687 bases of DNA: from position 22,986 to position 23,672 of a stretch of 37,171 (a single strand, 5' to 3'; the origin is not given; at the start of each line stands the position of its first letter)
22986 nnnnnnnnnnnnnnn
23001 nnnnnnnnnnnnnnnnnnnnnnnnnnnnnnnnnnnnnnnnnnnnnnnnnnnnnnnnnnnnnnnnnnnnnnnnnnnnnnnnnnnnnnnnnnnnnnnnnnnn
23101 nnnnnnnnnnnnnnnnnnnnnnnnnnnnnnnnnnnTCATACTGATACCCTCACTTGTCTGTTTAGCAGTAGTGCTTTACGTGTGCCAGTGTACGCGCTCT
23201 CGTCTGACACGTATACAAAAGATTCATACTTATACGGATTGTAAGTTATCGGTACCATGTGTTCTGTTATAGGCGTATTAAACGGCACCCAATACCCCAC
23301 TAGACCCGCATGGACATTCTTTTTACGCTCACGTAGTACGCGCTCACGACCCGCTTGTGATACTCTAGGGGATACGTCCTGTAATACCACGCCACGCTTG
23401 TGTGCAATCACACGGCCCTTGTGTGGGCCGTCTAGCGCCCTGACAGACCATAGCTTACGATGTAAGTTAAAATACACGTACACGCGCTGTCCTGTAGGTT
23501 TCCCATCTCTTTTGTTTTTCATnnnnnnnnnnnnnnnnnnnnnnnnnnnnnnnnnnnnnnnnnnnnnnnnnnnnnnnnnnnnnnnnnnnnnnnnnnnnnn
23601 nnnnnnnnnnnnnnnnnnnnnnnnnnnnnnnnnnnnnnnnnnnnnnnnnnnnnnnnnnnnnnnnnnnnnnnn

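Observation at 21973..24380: First leftward operon is a tightly coupled five-gene cassette that is partly GC/CpG-enriched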

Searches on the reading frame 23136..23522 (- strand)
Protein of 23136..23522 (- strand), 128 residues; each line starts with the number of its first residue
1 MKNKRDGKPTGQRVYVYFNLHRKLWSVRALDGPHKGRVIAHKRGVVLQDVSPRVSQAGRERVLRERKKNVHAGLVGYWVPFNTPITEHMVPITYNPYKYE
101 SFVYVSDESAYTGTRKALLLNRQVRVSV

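Call 5: search_protein_families(library=pfam, proteins=[window:23136-23522:-], max_evalue=1)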
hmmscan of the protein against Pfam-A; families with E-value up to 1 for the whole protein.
window:23136-23522:- (128 aa): 3 families
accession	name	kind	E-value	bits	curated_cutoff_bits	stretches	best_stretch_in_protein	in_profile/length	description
PF25735.1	Phage_L5_gp82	-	3.7e-40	137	27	1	10-125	4-118/120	Mycobacterium phage L5 gene 82 protein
PF18943.6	DUF5690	-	0.26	10.6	25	1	73-122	296-345/382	Family of unknown function (DUF5690)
PF21172.3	CueP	-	0.3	11.2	27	1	53-85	77-109/138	Periplasmic copper-binding protein CueP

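Call 6: search_protein_families(library=phrogs, proteins=[window:23136-23522:-], max_evalue=0.1)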
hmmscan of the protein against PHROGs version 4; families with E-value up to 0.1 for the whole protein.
window:23136-23522:- (128 aa): 2 families
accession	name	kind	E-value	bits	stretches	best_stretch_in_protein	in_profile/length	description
phrog_586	-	unknown function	3e-41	141.2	1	10-126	4-121/122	-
phrog_2774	-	unknown function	1.9e-05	24.3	1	5-108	528-632/1263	-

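Call 14: search_protein_families(library=ncbifam, proteins=[window:23136-23522:-], max_evalue=1)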
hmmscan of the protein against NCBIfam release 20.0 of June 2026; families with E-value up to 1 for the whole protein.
window:23136-23522:- (128 aa): 1 family
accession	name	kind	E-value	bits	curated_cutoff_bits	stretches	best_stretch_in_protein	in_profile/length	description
NF038095.1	met_chaper_CueP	exception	0.22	11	195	1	60-110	123-170/178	copper-binding periplasmic metallochaperone CueP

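Call 17: search_dna_similar(query=window:23136-23522:-, collection=phages, mode=protein, max_rows=60, max_evalue=0.001, rows=spread)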
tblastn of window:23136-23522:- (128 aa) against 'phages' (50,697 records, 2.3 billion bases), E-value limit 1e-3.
Records with a match: 910; places in all: 925; records where one place covers at least 80% of the query: 534.
Best place of each record, by identity: <60% 910.
By first word of the organism name: Mycobacterium 816; Bacillus 61; Salinibacter 5; Fromanvirus 4; Roseobacter 4; Rhodococcus 2; Puniceispirillum 2; Acinetobacter 2; Myxococcus 1; Limnohabitans 1; and 12 more.
By host as written in the record: Mycobacterium smegmatis mc2 155 625; Mycobacterium smegmatis mc#155 108; Mycobacterium smegmatis mc2155 32; - 16; Mycobacterium sp. 10; Bacillus subtilis 7; Bacillus subtilis BEST7003 6; Bacillus megaterium 4; and 58 more.
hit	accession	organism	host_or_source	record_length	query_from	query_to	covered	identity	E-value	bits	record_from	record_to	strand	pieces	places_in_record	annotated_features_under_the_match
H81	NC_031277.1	Mycobacterium phage ArcherNM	Mycobacterium smegmatis mc2 155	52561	10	124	90%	57.6%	1e-33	128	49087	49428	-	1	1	84: hypothetical protein | 85: hypothetical protein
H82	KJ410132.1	Mycobacterium phage 20ES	Mycobacterium smegmatis mc2155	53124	13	124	88%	55.8%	1e-31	122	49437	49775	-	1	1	hypothetical protein (x2)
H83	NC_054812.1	Mycobacterium phage JoshKayV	Mycobacterium smegmatis mc2 155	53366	13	124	88%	55.7%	1e-31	122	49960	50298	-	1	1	91: hypothetical protein | 92: hypothetical protein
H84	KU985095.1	Mycobacterium phage ChipMunk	Mycobacterium smegmatis mc2 155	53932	13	124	88%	54.9%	1e-30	120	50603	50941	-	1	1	89: hypothetical protein | 90: hypothetical protein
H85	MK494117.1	Mycobacterium phage Miramae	Mycobacterium smegmatis mc#155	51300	13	124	88%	54.8%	2e-32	125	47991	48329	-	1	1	83: hypothetical protein | 84: hypothetical protein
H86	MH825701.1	Mycobacterium phage Flare16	Mycobacterium smegmatis mc2 155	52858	13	124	88%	54.0%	1e-30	120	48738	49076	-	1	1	88: hypothetical protein | 89: hypothetical protein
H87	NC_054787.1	Mycobacterium phage Steamy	Mycobacterium smegmatis mc2155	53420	9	127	93%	50.4%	1e-27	111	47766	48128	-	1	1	79: hypothetical protein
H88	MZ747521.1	Mycobacterium phage Timothy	Mycobacterium smegmatis mc#155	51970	12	124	88%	52.6%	9e-31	120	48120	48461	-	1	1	91: hypothetical protein | 92: hypothetical protein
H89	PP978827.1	Mycobacterium phage Insomnia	Mycobacterium smegmatis mc#155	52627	12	124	88%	52.6%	9e-31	120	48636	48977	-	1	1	91: hypothetical protein | 92: hypothetical protein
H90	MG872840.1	Mycobacterium phage Phonnegut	Mycobacterium smegmatis mc2 155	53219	13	124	88%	53.1%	1e-30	120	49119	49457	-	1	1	91: hypothetical protein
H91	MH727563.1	Mycobacterium phage Wizard007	Mycobacterium smegmatis mc2 155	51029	2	124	96%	47.6%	8e-30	117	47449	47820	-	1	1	79: hypothetical protein | 80: hypothetical protein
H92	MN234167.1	Mycobacterium phage Vanisoa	Mycobacterium smegmatis mc2 155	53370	13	124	88%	52.2%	2e-30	119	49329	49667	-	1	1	86: hypothetical protein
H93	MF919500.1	Mycobacterium phage Dalmatian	Mycobacterium smegmatis mc2 155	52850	17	124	84%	54.1%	2e-29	116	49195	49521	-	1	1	hypothetical protein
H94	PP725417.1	Mycobacterium phage Lunsford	Mycobacterium smegmatis mc#155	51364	13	124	88%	51.3%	8e-30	117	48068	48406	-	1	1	83: hypothetical protein | 84: hypothetical protein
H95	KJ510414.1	Mycobacterium phage Kampy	Mycobacterium smegmatis mc2 155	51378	13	124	88%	51.3%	8e-30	117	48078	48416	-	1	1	82: hypothetical protein | 83: hypothetical protein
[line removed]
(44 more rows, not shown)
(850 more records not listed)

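Call 38: find_homologous_proteins(query=window:23136-23522:-, max_evalue=0.001)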
Query window:23136-23522:- (128 aa): 833 proteins with E <= 0.001 among 845 candidates; the best 120 are listed.
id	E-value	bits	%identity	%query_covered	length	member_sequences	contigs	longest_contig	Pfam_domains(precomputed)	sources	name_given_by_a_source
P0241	4.5e-80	284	99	100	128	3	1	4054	PF25735.2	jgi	jgi:hypothetical protein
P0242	8.4e-79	280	98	100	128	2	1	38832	PF25735.2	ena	-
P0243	7.1e-78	277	97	100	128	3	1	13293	PF25735.2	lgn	-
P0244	5.8e-75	268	94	100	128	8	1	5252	PF25735.2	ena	-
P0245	6.6e-75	267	94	100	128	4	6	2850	PF25735.2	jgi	jgi:hypothetical protein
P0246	9.3e-75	267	95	100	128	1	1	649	PF25735.2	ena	-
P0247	1.7e-74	266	95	100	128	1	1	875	PF25735.2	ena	-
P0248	2.6e-73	262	93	100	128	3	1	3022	PF25735.2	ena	-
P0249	6.5e-73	261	91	100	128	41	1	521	PF25735.2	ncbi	-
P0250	3.3e-64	233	81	100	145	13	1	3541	PF25735.2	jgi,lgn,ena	-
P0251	3.5e-38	149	63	89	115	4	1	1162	PF25735.2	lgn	-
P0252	1.8e-37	146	61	89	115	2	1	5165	PF25735.2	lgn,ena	-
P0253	4.4e-37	145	61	89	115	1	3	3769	PF25735.2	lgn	-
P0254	4.8e-37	145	59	90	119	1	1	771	PF25735.2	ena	-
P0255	1.6e-36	143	56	90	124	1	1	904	PF25735.2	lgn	-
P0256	4.3e-36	142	59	89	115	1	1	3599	PF25735.2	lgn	-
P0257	5.4e-36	142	56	98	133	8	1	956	PF25735.2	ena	-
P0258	1.7e-35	140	55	90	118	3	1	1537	PF25735.2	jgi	jgi:hypothetical protein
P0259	3.1e-35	139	59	90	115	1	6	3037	PF25735.2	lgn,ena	-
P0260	8.3e-34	135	57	90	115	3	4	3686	PF25735.2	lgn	-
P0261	1.0e-33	134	54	91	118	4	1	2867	PF25735.2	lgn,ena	-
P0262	1.3e-33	134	58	88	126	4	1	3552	PF25735.2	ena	-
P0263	1.7e-33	134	56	90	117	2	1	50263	PF25735.2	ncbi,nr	ncbi:hypothetical protein PBI_MISSWHITE_83 [Mycobacterium phage MissWhite]|nr:hypothetical protein P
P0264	1.9e-33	133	56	88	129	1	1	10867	PF25735.2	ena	-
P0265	2.5e-33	133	58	80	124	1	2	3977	PF25735.2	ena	-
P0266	3.2e-33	133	57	89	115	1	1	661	PF25735.2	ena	-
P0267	5.7e-33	132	55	89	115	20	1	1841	PF25735.2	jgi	jgi:hypothetical protein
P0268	8.2e-33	131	56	90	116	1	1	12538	PF25735.2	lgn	-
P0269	9.2e-33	131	55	88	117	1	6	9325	PF25735.2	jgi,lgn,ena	-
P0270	1.1e-32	131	53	90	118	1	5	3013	PF25735.2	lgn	-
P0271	1.1e-32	131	56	91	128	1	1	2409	PF25735.2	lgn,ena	-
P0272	1.7e-32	130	57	91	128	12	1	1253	PF25735.2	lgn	-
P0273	2.0e-32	130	57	88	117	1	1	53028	PF25735.2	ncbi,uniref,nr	ncbi:hypothetical protein First_0089 [Mycobacterium phage First]|uniref:hypothetical protein n=1 Tax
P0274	2.1e-32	130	52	89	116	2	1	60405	PF25735.2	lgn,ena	-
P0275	2.2e-32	130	52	89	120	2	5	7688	PF25735.2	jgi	jgi:hypothetical protein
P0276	2.6e-32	130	57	84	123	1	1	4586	PF25735.2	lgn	-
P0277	3.5e-32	129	57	88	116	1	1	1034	PF25735.2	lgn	-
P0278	3.6e-32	129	56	89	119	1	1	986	PF25735.2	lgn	-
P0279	3.6e-32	129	55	88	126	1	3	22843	PF25735.2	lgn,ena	-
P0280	3.6e-32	129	58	91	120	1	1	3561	PF25735.2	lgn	-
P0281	4.1e-32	129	58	91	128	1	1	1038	PF25735.2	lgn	-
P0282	4.3e-32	129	58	79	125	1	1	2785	PF25735.2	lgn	-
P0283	5.7e-32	129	58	91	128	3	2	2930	PF25735.2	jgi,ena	-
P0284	5.7e-32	129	58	91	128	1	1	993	PF25735.2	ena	-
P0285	9.2e-32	128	55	90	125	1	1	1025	PF25735.2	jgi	jgi:hypothetical protein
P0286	1.2e-31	128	56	84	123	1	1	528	PF25735.2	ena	-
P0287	1.2e-31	128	56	89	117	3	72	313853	PF25735.2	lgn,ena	-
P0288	1.3e-31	128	63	84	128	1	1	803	PF25735.2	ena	-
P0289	1.4e-31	127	55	90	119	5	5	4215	PF25735.2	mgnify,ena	mgnify:CR=1 FL=1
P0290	1.5e-31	127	59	84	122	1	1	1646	PF25735.2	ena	-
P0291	1.6e-31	127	52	89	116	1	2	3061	PF25735.2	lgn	-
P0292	2.0e-31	127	47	100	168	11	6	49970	PF25735.2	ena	-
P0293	2.4e-31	127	57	91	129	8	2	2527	PF25735.2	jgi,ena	-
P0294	2.6e-31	126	50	91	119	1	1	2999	PF25735.2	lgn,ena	-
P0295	2.8e-31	126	57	91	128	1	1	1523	PF25735.2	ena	-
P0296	2.8e-31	126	56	91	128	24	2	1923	PF25735.2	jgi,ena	-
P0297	2.8e-31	126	54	89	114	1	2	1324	PF25735.2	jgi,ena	-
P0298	4.3e-31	126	57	88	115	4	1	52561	PF25735.2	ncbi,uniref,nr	ncbi:hypothetical protein SEA_ARCHERNM_84 [Mycobacterium phage ArcherNM]|uniref:hypothetical protein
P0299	5.7e-31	125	57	85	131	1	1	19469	PF25735.2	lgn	-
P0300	7.3e-31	125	54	91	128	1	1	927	PF25735.2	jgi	jgi:hypothetical protein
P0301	9.1e-31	125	58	84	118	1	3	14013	PF25735.2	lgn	-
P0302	1.2e-30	124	57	91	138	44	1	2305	PF25735.2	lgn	-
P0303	1.2e-30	124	55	91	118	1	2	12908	PF25735.2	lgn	-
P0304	1.5e-30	124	49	90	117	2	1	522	PF25735.2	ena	-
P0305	1.6e-30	124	55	88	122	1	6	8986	PF25735.2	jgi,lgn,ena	jgi:hypothetical protein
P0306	1.6e-30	124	54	88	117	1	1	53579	PF25735.2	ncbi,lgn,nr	ncbi:hypothetical protein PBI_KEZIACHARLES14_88 [Mycobacterium phage Keziacharles14]|nr:hypothetical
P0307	1.6e-30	124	51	90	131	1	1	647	PF25735.2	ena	-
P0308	1.8e-30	124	53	91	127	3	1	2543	PF25735.2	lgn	-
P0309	2.0e-30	124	54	88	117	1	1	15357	PF25735.2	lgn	-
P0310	2.2e-30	123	55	88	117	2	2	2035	PF25735.2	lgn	-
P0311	2.5e-30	123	53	84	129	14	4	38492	PF25735.2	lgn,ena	-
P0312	2.5e-30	123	52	88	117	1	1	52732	PF25735.2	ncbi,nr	ncbi:hypothetical protein SEA_QUEENB2_85 [Mycobacterium phage QueenB2]|nr:hypothetical protein SEA_Q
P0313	2.6e-30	123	54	88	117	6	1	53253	PF25735.2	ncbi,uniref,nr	ncbi:hypothetical protein ANNAL29_90 [Mycobacterium phage AnnaL29]|uniref:hypothetical protein n=1 T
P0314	3.0e-30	123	51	88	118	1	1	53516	PF25735.2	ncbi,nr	ncbi:hypothetical protein SEA_SORORFAGO_87 [Mycobacterium phage SororFago]|nr:hypothetical protein S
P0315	3.0e-30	123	51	88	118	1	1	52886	PF25735.2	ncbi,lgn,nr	ncbi:hypothetical protein SEA_CHARGERPOWER_88 [Mycobacterium phage Chargerpower]|nr:hypothetical pro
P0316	3.0e-30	123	57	84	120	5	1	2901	PF25735.2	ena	-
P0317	3.2e-30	123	57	84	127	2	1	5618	PF25735.2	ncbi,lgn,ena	-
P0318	3.4e-30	123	51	91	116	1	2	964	PF25735.2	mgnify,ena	mgnify:CR=1 FL=1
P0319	3.6e-30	123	55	89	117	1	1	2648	PF25735.2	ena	-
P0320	3.6e-30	123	51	91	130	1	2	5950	PF25735.2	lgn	-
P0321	4.2e-30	123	53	88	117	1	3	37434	PF25735.2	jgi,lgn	jgi:hypothetical protein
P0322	4.3e-30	123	52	91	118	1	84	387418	PF25735.2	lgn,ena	-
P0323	4.4e-30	123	51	90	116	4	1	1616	PF25735.2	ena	-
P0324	4.4e-30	123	54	84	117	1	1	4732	PF25735.2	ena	-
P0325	4.8e-30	122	55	90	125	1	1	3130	PF25735.2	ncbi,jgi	jgi:hypothetical protein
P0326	4.9e-30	122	52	89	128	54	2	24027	PF25735.2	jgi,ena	jgi:hypothetical protein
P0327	5.0e-30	122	54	89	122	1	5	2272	PF25735.2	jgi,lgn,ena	-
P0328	5.1e-30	122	54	88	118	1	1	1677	PF25735.2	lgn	-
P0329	5.2e-30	122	55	84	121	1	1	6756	PF25735.2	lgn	-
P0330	5.4e-30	122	52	91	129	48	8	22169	PF25735.2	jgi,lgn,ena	jgi:hypothetical protein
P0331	6.2e-30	122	59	76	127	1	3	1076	PF25735.2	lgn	-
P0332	6.5e-30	122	54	89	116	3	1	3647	PF25735.2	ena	-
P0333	6.5e-30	122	54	91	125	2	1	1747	PF25735.2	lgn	-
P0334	6.9e-30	122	53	89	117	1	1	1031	PF25735.2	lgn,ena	-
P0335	7.0e-30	122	57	90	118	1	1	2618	PF25735.2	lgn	-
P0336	7.2e-30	122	59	76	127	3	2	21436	PF25735.2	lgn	-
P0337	7.4e-30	122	55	88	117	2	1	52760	PF25735.2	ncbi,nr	ncbi:hypothetical protein SEA_MICULUCIGAS_88 [Mycobacterium Phage MiculUcigas]|nr:hypothetical prote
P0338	7.4e-30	122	55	88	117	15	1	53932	PF25735.2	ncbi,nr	ncbi:hypothetical protein SEA_CHIPMUNK_89 [Mycobacterium phage ChipMunk]|nr:hypothetical protein SEA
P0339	8.1e-30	122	54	84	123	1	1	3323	PF25735.2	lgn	-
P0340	8.6e-30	122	54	90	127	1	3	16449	PF25735.2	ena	-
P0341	8.9e-30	122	56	84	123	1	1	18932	PF25735.2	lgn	-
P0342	9.1e-30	121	54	89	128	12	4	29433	PF25735.2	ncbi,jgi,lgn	jgi:hypothetical protein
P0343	9.7e-30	121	54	84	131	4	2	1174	PF25735.2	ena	-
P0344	1.1e-29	121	56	84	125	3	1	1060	PF25735.2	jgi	jgi:hypothetical protein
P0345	1.1e-29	121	62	73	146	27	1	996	PF25735.2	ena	-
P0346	1.2e-29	121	54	89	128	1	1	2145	PF25735.2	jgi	jgi:hypothetical protein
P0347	1.4e-29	121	51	91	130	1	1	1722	PF25735.2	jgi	jgi:hypothetical protein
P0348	1.5e-29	121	58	76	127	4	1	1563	PF25735.2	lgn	-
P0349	1.5e-29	121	59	71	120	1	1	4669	PF25735.2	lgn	-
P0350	1.6e-29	121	56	90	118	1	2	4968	PF25735.2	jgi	jgi:hypothetical protein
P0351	1.6e-29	121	54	84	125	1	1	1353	PF25735.2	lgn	-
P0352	1.6e-29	121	52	89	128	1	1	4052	PF25735.2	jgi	jgi:hypothetical protein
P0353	1.7e-29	121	50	91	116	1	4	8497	PF25735.2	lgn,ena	-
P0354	2.0e-29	120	52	91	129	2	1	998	PF25735.2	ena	-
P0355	2.0e-29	120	62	71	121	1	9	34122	PF25735.2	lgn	-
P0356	2.0e-29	120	56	84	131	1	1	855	PF25735.2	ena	-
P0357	2.3e-29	120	50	91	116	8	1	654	PF25735.2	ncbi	-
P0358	2.7e-29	120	54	89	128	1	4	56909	PF25735.2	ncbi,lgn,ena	-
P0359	2.9e-29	120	52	89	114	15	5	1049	PF25735.2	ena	-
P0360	3.1e-29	120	52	91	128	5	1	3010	PF25735.2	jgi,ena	jgi:hypothetical protein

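Call 44: find_encoding_contigs(protein=P0242, flank=8000, max_places=2)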
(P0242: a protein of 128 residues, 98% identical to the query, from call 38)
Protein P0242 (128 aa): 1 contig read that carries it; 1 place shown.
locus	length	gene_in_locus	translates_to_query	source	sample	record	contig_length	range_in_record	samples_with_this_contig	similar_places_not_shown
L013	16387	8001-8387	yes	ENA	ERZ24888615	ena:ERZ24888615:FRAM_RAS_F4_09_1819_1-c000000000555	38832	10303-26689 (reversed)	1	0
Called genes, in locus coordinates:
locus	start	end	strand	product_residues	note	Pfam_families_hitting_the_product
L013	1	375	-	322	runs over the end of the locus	PF19821:Phage_capsid_2, PF25209:Phage_capsid_4 (weak)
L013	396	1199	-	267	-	-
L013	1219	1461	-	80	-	PF24042:DUF7351 (faint)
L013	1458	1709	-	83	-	-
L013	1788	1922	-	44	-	-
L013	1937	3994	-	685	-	PF23899:SU10_portal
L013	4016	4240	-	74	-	-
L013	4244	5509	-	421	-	PF03237:Terminase_6N, PF17289:Terminase_6C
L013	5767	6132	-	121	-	-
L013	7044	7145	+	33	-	-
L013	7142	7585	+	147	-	PF17338:GP88 (weak)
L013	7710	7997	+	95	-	-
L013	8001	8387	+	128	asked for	PF25735:Phage_L5_gp82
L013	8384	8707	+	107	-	-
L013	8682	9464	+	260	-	-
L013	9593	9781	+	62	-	PF04545:Sigma70_r4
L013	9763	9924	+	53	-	PF23876:DUF7230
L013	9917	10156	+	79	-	-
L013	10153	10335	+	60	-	-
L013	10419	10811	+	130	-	-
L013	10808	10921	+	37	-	-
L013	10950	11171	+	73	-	-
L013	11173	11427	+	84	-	-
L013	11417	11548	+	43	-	-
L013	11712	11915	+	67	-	-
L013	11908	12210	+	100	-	-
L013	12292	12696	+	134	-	-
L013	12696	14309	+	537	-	PF13155:Toprim_2, PF03796:DnaB_C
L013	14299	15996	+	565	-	PF00476:DNA_pol_A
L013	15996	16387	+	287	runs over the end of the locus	-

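Call 45: find_encoding_contigs(protein=P0250, flank=5000, max_places=3)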
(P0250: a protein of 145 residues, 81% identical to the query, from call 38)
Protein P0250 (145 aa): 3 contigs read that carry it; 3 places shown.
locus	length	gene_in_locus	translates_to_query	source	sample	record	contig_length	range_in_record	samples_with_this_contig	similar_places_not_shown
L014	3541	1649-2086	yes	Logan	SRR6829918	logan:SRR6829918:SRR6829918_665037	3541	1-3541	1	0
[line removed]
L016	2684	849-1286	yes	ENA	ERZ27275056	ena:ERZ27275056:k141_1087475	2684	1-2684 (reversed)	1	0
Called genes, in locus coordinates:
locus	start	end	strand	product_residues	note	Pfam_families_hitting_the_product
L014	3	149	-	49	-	?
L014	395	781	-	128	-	-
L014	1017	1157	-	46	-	-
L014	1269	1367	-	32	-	-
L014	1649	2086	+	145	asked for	PF25735:Phage_L5_gp82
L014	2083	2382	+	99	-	-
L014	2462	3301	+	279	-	PF17338:GP88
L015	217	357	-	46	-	-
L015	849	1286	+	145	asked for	PF25735:Phage_L5_gp82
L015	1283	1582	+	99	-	-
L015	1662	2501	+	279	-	PF17338:GP88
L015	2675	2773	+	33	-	?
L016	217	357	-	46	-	-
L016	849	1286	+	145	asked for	PF25735:Phage_L5_gp82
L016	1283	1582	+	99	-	-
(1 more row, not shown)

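Call 46: find_related_loci(query=A3, collection=viral_contigs, flank=10000)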
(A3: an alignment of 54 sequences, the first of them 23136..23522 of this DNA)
Query A3 (128 aa) in viral_contigs; peptide patterns used: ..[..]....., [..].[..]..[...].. (x = any residue, [..] = any of these).
600 stretches matched a pattern (row limit reached: there are more); 563 encode a relative of the query (tblastn E <= 1e-3); the best 80 are kept; 80 distinct loci.
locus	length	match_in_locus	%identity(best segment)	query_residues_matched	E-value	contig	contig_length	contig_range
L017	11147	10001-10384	94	1-128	3e-78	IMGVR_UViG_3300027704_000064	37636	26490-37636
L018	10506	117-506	84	1-128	1e-70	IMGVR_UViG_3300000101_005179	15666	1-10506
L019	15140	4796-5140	52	13-126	5e-39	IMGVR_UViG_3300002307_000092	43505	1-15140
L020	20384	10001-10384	48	1-128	6e-38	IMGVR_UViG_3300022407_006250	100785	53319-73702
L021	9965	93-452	58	13-128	2e-36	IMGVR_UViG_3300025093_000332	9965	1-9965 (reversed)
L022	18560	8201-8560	53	8-126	1e-36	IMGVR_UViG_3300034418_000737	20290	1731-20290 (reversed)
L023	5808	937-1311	55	8-128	1e-36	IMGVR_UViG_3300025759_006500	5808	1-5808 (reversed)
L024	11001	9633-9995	52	5-121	3e-36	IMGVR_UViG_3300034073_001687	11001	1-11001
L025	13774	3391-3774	52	8-128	9e-36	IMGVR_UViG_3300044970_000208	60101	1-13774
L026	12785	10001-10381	57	9-128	7e-36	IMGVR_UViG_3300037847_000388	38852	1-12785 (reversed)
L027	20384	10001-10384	52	8-128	9e-36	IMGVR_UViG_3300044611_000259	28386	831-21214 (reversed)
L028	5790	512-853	55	12-124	6e-36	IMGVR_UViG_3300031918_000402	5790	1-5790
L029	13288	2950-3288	56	13-124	4e-36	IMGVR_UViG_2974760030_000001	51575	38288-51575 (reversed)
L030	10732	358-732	53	8-125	1e-35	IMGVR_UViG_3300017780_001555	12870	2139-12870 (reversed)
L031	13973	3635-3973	56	13-124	6e-35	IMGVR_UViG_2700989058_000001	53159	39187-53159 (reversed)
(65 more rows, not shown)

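Call 49: predict_structure(alignment_id=A3)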
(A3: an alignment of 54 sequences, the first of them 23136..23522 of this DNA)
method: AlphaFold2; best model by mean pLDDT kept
length: 128 residues; sequences in the alignment: 54
mean_pLDDT: 91.0   pTM: 0.83
mean pLDDT of the five models: 91.0, 90.8, 90.3, 90.0, 89.6
residues with pLDDT >= 90: 96; 70-90: 21; 50-70: 7; < 50: 4
segments of 3 or more residues with pLDDT < 50: 1-4
pLDDT, mean of each block of 10 residues (from residue 1): 57 94 96 96 98 90 80 95 94 94 98 98 95
secondary structure, 60 per line:
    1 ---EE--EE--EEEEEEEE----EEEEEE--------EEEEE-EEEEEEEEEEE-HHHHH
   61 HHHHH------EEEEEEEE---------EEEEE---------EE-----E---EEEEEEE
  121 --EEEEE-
elements in order: E12-19 E24-29 E38-42 E44-54 H56-65 E72-79 E89-93 E114-120 E123-127
